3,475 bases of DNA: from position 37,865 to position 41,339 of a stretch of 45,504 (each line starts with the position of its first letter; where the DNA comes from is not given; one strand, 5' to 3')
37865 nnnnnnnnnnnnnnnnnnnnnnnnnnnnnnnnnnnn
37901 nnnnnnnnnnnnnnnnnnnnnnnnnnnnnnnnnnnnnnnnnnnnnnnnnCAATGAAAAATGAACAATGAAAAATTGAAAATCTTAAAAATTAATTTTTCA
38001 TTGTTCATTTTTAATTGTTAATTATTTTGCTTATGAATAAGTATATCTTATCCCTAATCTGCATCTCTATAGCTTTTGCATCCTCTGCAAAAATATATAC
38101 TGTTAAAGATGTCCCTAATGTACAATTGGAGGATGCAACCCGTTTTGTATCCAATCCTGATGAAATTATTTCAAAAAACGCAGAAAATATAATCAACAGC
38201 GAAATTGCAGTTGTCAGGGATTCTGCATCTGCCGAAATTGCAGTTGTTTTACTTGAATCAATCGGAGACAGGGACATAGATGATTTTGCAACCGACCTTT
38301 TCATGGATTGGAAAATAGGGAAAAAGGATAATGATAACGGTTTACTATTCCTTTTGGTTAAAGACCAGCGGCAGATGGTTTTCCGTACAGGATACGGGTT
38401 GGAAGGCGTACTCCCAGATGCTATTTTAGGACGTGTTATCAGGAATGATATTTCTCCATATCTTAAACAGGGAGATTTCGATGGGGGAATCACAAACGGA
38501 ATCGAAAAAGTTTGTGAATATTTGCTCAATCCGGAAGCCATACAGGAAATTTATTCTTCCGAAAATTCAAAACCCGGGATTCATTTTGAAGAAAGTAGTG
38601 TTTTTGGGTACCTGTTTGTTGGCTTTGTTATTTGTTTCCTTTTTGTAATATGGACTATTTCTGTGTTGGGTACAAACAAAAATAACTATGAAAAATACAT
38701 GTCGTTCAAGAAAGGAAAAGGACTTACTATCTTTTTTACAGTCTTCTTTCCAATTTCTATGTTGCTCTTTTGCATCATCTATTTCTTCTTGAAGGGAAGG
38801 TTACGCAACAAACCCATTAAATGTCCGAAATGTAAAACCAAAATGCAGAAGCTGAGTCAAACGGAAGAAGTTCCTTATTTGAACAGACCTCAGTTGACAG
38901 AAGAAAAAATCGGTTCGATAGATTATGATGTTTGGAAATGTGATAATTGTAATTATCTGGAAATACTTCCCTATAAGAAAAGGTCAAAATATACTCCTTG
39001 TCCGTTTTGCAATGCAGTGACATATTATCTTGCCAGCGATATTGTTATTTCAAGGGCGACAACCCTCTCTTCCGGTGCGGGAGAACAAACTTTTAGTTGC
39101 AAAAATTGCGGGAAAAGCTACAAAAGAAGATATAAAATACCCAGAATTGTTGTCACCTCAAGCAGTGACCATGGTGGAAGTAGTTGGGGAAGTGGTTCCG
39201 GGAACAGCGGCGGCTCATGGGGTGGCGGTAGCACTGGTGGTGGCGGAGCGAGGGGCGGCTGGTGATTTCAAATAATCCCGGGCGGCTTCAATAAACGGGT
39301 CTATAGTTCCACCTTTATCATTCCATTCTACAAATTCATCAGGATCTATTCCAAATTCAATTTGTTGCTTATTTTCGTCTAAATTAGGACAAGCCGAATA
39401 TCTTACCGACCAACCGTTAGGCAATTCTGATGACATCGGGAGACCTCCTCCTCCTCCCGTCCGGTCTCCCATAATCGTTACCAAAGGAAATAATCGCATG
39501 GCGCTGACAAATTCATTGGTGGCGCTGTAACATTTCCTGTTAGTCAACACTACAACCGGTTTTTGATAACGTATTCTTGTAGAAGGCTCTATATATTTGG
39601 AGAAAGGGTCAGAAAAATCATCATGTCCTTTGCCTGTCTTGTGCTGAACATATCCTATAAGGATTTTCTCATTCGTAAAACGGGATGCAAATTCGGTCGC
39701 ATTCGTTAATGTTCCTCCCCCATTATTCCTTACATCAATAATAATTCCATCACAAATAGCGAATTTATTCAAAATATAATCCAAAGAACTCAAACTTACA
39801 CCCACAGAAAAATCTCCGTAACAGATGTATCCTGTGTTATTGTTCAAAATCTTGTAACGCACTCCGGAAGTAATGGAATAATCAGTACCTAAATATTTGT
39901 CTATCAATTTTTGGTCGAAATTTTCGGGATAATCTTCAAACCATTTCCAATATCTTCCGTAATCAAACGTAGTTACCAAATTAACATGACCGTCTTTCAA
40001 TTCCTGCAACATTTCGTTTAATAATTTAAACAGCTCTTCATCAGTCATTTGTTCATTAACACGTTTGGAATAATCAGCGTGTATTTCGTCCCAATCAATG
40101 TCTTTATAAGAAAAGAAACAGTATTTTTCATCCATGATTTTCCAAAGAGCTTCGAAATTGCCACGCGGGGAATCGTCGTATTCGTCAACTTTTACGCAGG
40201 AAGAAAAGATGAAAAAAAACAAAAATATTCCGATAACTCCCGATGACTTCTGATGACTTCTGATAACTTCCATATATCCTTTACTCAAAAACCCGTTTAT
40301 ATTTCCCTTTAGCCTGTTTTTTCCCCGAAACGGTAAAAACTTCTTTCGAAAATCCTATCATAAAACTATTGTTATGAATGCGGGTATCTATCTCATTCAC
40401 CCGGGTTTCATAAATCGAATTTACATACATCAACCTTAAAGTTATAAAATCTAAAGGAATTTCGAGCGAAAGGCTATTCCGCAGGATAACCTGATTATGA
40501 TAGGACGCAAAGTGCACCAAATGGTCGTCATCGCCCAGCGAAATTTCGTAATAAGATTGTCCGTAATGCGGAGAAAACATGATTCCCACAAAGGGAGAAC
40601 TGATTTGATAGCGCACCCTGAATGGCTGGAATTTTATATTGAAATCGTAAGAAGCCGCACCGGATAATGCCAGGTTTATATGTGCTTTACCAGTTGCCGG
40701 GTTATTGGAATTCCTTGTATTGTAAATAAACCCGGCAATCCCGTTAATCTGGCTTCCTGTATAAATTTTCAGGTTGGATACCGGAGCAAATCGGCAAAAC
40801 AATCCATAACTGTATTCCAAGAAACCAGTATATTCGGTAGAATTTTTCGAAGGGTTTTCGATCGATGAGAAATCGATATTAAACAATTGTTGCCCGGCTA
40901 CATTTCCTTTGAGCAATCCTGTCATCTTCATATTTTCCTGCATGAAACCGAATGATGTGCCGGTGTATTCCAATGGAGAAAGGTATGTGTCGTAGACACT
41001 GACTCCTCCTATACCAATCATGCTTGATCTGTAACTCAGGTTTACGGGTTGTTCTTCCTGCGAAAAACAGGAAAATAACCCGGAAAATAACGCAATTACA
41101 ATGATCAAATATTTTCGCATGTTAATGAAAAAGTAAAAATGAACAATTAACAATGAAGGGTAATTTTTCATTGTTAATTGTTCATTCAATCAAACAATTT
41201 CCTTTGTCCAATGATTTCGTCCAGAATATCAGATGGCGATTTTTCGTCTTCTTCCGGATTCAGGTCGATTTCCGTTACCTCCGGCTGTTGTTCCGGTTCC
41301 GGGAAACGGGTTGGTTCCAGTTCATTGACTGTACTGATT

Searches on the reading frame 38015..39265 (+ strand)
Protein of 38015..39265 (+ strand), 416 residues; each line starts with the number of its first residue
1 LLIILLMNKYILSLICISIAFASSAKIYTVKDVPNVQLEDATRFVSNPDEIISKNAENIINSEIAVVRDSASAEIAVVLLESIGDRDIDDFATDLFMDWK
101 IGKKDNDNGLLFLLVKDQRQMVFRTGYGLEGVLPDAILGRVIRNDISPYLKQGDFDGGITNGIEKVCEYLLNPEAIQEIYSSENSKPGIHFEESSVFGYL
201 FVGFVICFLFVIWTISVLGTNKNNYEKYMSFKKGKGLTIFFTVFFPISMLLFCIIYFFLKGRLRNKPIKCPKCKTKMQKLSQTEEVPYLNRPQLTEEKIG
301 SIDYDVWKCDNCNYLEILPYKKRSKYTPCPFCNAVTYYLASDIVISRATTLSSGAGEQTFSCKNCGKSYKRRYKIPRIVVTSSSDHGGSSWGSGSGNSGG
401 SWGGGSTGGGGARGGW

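Call 96: search_protein_families(library=pfam, proteins=[window:38015-39265:+], max_evalue=0.001)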
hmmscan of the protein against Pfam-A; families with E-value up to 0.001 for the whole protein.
window:38015-39265:+ (416 aa): 3 families
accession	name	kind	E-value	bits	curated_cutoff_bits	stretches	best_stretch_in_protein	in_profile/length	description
PF04536.20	TPM_phosphatase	-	1.1e-35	122.8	22.1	1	45-168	1-124/125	TPM domain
PF13858.11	DUF4199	-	0.00047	21.1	32.3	1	194-259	27-92/165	Protein of unknown function (DUF4199)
PF07666.16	MpPF26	-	0.00096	19.6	37.2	1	199-255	15-74/75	M penetrans paralogue family 26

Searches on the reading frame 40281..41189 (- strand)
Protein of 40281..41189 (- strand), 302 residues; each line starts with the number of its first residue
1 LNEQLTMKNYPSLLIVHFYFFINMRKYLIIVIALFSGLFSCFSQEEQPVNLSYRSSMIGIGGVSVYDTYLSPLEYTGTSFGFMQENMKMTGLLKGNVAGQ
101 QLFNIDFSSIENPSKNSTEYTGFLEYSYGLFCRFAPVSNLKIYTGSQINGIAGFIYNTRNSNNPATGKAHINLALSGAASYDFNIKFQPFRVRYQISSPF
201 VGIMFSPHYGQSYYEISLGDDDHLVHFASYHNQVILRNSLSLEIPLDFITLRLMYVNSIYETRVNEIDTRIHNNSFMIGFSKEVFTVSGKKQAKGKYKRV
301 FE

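Call 96: search_protein_families(library=pfam, proteins=[window:40281-41189:-], max_evalue=0.001)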
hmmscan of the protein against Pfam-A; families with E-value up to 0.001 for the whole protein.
window:40281-41189:- (302 aa): 1 family
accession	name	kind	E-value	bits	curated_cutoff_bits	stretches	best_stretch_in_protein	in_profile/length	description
PF11777.13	DUF3316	-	4.4e-34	118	24.4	1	28-162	3-145/145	Protein of unknown function (DUF3316)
